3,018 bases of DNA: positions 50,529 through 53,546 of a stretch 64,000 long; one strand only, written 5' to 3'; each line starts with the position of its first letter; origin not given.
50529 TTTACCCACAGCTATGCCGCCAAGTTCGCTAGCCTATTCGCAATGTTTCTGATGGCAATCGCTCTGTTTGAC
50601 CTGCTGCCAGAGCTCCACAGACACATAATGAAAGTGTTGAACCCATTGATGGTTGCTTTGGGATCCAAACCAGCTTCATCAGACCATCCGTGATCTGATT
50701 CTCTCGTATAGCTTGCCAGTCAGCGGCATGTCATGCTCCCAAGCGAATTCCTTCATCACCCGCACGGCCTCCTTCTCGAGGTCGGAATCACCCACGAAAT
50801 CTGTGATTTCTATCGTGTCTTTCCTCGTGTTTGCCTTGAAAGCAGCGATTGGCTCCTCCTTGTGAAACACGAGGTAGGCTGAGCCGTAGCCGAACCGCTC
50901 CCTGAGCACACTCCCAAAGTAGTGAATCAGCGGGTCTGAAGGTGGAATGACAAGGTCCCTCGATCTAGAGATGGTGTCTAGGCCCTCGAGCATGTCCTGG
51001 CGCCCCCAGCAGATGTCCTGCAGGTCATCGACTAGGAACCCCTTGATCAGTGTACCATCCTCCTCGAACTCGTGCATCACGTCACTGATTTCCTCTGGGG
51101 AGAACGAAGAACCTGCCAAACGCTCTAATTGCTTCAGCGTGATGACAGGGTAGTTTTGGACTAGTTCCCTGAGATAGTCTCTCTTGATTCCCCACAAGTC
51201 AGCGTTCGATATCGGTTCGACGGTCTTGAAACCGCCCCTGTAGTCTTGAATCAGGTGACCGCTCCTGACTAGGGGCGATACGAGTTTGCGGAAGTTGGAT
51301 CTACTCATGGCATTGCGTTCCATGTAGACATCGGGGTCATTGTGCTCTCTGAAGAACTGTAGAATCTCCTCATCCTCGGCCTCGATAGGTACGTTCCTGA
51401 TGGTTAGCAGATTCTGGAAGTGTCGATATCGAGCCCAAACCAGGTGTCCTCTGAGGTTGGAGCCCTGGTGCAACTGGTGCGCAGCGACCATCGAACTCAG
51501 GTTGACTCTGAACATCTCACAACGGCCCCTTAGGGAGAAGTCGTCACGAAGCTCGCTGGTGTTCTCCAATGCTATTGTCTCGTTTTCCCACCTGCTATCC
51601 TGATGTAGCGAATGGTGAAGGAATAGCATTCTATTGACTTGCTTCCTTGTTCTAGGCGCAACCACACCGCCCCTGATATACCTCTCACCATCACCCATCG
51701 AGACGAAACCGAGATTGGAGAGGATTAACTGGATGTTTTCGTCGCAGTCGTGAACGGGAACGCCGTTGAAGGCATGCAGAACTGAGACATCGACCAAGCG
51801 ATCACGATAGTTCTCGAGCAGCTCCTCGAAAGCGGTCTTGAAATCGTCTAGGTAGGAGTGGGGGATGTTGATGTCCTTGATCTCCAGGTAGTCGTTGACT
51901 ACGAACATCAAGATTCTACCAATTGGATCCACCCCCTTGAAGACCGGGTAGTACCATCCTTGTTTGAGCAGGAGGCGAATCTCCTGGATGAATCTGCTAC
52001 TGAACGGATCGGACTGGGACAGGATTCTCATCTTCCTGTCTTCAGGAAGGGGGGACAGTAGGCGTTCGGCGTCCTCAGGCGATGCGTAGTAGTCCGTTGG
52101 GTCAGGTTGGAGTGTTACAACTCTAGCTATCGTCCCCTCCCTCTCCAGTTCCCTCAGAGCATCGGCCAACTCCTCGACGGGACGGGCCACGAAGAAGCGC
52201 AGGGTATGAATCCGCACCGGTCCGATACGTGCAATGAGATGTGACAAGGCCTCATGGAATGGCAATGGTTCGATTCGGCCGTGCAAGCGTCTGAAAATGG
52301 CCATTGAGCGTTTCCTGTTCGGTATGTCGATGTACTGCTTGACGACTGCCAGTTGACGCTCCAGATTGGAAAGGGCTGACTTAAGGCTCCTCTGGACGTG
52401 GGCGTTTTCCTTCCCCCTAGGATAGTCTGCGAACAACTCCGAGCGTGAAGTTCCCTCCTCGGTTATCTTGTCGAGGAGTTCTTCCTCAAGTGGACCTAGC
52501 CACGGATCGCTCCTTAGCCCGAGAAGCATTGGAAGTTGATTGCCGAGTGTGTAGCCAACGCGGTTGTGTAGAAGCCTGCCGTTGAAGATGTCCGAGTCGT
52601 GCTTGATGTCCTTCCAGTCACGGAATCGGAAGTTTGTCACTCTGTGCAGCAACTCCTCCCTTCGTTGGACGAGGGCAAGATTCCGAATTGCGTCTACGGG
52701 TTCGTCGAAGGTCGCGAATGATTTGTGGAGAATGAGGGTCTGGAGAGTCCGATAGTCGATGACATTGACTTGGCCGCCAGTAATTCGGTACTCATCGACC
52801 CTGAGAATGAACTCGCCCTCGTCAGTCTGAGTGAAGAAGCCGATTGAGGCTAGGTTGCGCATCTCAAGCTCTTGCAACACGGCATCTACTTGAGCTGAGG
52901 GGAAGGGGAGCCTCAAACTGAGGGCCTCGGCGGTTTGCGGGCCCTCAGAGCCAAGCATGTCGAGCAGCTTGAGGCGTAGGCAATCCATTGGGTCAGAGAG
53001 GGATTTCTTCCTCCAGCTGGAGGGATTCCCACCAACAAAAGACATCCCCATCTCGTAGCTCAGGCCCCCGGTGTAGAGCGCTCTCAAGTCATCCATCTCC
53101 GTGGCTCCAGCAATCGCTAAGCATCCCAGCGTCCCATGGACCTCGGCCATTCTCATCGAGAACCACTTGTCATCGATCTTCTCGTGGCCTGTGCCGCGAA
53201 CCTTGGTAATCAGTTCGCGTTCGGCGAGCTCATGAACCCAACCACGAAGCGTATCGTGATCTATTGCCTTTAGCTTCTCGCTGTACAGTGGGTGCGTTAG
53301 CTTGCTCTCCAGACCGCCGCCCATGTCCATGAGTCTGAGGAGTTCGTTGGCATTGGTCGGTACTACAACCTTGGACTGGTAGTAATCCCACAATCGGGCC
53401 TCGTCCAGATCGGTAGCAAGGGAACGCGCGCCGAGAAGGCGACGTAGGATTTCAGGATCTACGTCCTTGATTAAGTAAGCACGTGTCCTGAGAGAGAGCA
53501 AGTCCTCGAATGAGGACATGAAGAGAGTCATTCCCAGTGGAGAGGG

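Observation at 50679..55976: Full-length 1765-aa Lhr helicase in an archaeal context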

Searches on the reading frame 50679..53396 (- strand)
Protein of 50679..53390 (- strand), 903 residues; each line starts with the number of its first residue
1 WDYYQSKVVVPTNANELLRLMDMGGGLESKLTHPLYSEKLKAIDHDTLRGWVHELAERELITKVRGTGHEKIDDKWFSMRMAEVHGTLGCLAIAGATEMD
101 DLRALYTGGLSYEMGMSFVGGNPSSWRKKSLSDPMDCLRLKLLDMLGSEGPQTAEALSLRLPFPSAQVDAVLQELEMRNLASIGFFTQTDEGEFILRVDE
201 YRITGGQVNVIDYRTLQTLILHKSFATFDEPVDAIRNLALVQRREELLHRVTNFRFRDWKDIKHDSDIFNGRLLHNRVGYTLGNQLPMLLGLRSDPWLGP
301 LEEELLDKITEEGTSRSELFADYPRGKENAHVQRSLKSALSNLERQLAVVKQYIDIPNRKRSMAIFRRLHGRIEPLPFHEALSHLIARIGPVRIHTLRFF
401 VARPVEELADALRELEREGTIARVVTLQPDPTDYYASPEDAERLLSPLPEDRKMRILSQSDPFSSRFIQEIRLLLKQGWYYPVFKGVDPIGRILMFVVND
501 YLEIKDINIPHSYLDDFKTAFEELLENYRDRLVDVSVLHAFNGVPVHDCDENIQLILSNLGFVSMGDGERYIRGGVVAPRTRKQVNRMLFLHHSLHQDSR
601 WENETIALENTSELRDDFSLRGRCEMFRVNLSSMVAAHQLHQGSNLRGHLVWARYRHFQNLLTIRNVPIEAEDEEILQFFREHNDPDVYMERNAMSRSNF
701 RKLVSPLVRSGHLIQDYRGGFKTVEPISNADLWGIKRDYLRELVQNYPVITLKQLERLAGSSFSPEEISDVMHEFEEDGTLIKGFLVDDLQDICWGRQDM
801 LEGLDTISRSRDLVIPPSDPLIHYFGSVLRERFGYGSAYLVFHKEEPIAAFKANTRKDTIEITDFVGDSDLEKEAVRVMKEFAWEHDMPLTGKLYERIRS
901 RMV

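Call 10: find_homologous_proteins(query=window:50679-53291:-)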
Query window:50679-53291:- (870 aa): 96 proteins with E <= 0.001 among 8000 candidates.
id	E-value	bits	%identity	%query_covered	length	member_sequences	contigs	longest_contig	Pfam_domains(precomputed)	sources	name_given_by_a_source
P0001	0.0e+0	1711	83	100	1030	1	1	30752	PF17782.8,PF08494.17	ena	-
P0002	0.0e+0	1710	83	100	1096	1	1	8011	PF17782.8,PF08494.17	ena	-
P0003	0.0e+0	1708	83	100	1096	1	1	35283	PF17782.8,PF08494.17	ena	-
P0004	0.0e+0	1708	83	100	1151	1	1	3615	PF17782.8,PF08494.17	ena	-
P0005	0.0e+0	1708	83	100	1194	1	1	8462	PF17782.8,PF08494.17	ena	-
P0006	0.0e+0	1706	83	100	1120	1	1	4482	PF17782.8,PF08494.17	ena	-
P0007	0.0e+0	1706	83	100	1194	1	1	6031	PF17782.8,PF08494.17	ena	-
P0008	0.0e+0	1706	83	100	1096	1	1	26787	PF17782.8,PF08494.17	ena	-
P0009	0.0e+0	1706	83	100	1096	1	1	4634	PF17782.8,PF08494.17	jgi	jgi:DNA-binding HxlR family transcriptional regulator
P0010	0.0e+0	1705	83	100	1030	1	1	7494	PF17782.8,PF08494.17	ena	-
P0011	0.0e+0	1704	83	100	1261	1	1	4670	PF17782.8,PF19306.6,PF08494.17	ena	-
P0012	0.0e+0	1704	83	100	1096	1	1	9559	PF17782.8,PF08494.17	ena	-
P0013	0.0e+0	1704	83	100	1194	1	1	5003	PF17782.8,PF08494.17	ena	-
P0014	0.0e+0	1694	82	100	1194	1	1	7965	PF17782.8,PF08494.17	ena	-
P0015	0.0e+0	1689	82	100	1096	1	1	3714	PF08494.17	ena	-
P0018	0.0e+0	1549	91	85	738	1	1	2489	PF06224.19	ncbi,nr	ncbi:MAG: hypothetical protein QGG76_04320, partial [Candidatus Thalassarchaeaceae archaeon]|nr:hypo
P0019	0.0e+0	1431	84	84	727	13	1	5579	PF06224.19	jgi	jgi:hypothetical protein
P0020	0.0e+0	1405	76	90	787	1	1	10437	PF17782.8,PF06224.19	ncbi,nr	ncbi:MAG: hypothetical protein VYA94_00610, partial [Candidatus Thermoplasmatota archaeon]|nr:hypoth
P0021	0.0e+0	1336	78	83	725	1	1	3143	PF06224.19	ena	-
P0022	0.0e+0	1328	77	85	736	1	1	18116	PF06224.19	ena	-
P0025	0.0e+0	1311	77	83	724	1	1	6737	PF06224.19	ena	-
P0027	0.0e+0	1258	63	100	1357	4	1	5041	PF06224.19,PF19306.6,PF08494.17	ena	-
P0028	0.0e+0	1256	62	100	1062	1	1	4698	PF06224.19,PF08494.17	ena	-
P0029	0.0e+0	1253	62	100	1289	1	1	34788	PF06224.19,PF19306.6,PF08494.17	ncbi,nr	ncbi:MAG: hypothetical protein VX473_02195 [Candidatus Thermoplasmatota archaeon]|nr:hypothetical pr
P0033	0.0e+0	1215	76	78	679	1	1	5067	PF06224.19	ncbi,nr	ncbi:MAG: hypothetical protein VX557_04685, partial [Candidatus Thermoplasmatota archaeon]|nr:hypoth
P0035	0.0e+0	1203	83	71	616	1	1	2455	PF06224.19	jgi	jgi:DNA-binding HxlR family transcriptional regulator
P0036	0.0e+0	1201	83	71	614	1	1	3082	PF06224.19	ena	-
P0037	0.0e+0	1200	77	75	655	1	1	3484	PF06224.19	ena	-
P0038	0.0e+0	1197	77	76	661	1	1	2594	PF06224.19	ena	-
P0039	0.0e+0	1197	83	71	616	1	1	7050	PF06224.19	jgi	jgi:hypothetical protein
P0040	0.0e+0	1193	83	71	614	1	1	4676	PF06224.19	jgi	jgi:hypothetical protein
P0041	0.0e+0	1170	76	75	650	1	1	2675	PF06224.19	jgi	jgi:hypothetical protein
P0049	0.0e+0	1100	84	64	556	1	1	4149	-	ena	-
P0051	0.0e+0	1097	71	75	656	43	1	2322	PF06224.19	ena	-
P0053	0.0e+0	1094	55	99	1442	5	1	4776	PF06224.19,PF00271.38,PF19306.6,PF08494.17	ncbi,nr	ncbi:MAG: hypothetical protein HOM85_01855, partial [Euryarchaeota archaeon]|nr:hypothetical protein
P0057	0.0e+0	1086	76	71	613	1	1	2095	PF06224.19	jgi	-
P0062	0.0e+0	1052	53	100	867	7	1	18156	PF06224.19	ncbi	-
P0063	0.0e+0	1048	53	99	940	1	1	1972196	PF06224.19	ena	-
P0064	0.0e+0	1038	52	99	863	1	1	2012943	PF06224.19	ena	-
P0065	0.0e+0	1038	71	71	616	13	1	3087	PF06224.19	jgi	jgi:hypothetical protein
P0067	6.5e-294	996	57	87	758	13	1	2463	PF06224.19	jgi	jgi:hypothetical protein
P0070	3.9e-287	973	62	76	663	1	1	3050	PF06224.19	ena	-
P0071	1.2e-286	972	62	76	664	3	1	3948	PF06224.19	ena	-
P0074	4.2e-278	943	53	88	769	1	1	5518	PF06224.19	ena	-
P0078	6.1e-236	804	65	60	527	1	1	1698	PF06224.19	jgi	jgi:hypothetical protein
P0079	7.2e-234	797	61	66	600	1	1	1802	PF06224.19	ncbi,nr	ncbi:MAG TPA: hypothetical protein QF621_03480, partial [Candidatus Thalassarchaeaceae archaeon]|nr:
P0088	7.9e-193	661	59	57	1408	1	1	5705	PF00270.36,PF06224.19,PF00271.38,PF19306.6,PF08494.17,PF04851.22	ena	-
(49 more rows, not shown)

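Call 12: find_encoding_contigs(protein=P0064, flank=6000, max_places=3)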
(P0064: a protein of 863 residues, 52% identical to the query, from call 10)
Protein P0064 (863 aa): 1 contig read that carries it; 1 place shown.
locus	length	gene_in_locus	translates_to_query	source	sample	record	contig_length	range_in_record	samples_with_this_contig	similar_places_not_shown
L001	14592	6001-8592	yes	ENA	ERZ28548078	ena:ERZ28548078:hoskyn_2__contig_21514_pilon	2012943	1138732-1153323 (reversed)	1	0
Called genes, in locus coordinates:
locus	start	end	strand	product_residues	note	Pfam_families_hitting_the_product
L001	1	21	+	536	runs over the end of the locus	PF02386:TrkH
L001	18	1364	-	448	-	PF00004:AAA, PF13173:AAA_14 (weak)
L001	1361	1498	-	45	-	-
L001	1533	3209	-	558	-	PF00587:tRNA-synt_2b (weak), PF03129:HGTP_anticodon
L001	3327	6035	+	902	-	PF00270:DEAD, PF04851:ResIII (weak), PF00271:Helicase_C, PF19306:WHD_Lhr, PF08494:DEAD_assoc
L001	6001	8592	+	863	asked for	PF06224:AlkZ-like (faint)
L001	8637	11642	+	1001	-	PF00059:Lectin_C, PF04151:PPC (weak)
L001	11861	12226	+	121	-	-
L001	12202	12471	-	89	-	-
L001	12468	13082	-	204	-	-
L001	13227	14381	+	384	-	PF22641:TiaS_TCKD, PF08489:TiaS_FLD, PF23783:Zn_ribbon_TiaS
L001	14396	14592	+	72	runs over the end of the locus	-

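Call 13: find_encoding_contigs(protein=P0063, flank=6000, max_places=3)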
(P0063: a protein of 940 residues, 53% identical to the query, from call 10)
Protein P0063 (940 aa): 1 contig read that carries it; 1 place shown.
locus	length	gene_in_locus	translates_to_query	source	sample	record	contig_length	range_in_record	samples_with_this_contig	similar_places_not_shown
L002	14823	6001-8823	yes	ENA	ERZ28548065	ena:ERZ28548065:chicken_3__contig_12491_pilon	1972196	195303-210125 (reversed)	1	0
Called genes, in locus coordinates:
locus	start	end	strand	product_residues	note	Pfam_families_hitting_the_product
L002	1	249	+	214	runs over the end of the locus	PF02386:TrkH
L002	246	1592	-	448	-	PF00004:AAA, PF13173:AAA_14 (weak)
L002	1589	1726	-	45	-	-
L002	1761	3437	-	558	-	PF00587:tRNA-synt_2b (weak), PF03129:HGTP_anticodon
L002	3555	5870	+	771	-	PF00270:DEAD, PF04851:ResIII, PF00271:Helicase_C, PF19306:WHD_Lhr, PF08494:DEAD_assoc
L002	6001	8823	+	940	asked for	PF06224:AlkZ-like (faint)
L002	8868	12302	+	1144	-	PF00059:Lectin_C, PF13385:Laminin_G_3 (weak), PF04151:PPC (weak)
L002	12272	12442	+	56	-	-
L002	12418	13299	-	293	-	PF09721:Exosortase_EpsH (weak)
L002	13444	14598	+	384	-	PF22641:TiaS_TCKD, PF08489:TiaS_FLD, PF23783:Zn_ribbon_TiaS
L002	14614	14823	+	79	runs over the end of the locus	-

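Call 16: search_solved_structures(query=window:50679-53390:-, max_evalue=10, show_alignments=2)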
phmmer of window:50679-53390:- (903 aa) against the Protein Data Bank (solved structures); distinct sequences matched with E-value up to 10: 4.
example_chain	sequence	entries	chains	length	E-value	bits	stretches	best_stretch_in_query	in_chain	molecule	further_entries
7wqu_B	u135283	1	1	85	0.48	11.7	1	140-192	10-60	Probable [Fe-S]-dependent transcriptional repressor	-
4awx_B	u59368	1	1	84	0.48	11.7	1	140-192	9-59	FERROUS IRON TRANSPORT PROTEIN C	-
2k02_A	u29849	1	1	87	0.64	11.3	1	140-192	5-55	Ferrous iron transport protein C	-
3zx8_A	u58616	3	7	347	1.3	10.3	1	807-892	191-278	CAPSID PROTEIN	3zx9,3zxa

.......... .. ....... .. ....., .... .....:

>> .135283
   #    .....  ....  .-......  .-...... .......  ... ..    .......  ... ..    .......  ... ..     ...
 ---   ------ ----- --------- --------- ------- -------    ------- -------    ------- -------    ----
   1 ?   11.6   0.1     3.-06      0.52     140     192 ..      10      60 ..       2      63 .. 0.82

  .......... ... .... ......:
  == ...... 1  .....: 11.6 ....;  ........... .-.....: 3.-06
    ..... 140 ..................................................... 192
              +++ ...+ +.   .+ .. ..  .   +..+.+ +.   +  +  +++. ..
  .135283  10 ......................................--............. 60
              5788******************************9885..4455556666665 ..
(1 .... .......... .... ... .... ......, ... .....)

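Call 21: search_solved_structures(query=A1, max_evalue=10, show_alignments=3)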
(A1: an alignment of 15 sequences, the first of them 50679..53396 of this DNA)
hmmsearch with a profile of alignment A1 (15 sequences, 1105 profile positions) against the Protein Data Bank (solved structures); distinct sequences matched with E-value up to 10: 7.
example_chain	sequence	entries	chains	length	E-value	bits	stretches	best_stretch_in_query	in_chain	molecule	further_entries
7lhl_A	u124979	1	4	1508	9.6e-09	36.8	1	43-190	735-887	ATP-dependent DNA helicase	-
5v9x_A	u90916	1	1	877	2.6e-08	35.4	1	43-159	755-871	ATP-dependent DNA helicase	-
3q4o_A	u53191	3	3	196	0.054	14.5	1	107-184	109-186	Uncharacterized protein MJ0754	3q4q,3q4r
1qgp_A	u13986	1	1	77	0.68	10.8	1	326-378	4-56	PROTEIN (DOUBLE STRANDED RNA ADENOSINE DEAMINASE)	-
4awx_B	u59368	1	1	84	1.7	9.5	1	343-383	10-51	FERROUS IRON TRANSPORT PROTEIN C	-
7wqu_B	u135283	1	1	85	1.8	9.4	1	343-383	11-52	Probable [Fe-S]-dependent transcriptional repressor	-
2k02_A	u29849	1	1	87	2.1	9.2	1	343-383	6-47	Ferrous iron transport protein C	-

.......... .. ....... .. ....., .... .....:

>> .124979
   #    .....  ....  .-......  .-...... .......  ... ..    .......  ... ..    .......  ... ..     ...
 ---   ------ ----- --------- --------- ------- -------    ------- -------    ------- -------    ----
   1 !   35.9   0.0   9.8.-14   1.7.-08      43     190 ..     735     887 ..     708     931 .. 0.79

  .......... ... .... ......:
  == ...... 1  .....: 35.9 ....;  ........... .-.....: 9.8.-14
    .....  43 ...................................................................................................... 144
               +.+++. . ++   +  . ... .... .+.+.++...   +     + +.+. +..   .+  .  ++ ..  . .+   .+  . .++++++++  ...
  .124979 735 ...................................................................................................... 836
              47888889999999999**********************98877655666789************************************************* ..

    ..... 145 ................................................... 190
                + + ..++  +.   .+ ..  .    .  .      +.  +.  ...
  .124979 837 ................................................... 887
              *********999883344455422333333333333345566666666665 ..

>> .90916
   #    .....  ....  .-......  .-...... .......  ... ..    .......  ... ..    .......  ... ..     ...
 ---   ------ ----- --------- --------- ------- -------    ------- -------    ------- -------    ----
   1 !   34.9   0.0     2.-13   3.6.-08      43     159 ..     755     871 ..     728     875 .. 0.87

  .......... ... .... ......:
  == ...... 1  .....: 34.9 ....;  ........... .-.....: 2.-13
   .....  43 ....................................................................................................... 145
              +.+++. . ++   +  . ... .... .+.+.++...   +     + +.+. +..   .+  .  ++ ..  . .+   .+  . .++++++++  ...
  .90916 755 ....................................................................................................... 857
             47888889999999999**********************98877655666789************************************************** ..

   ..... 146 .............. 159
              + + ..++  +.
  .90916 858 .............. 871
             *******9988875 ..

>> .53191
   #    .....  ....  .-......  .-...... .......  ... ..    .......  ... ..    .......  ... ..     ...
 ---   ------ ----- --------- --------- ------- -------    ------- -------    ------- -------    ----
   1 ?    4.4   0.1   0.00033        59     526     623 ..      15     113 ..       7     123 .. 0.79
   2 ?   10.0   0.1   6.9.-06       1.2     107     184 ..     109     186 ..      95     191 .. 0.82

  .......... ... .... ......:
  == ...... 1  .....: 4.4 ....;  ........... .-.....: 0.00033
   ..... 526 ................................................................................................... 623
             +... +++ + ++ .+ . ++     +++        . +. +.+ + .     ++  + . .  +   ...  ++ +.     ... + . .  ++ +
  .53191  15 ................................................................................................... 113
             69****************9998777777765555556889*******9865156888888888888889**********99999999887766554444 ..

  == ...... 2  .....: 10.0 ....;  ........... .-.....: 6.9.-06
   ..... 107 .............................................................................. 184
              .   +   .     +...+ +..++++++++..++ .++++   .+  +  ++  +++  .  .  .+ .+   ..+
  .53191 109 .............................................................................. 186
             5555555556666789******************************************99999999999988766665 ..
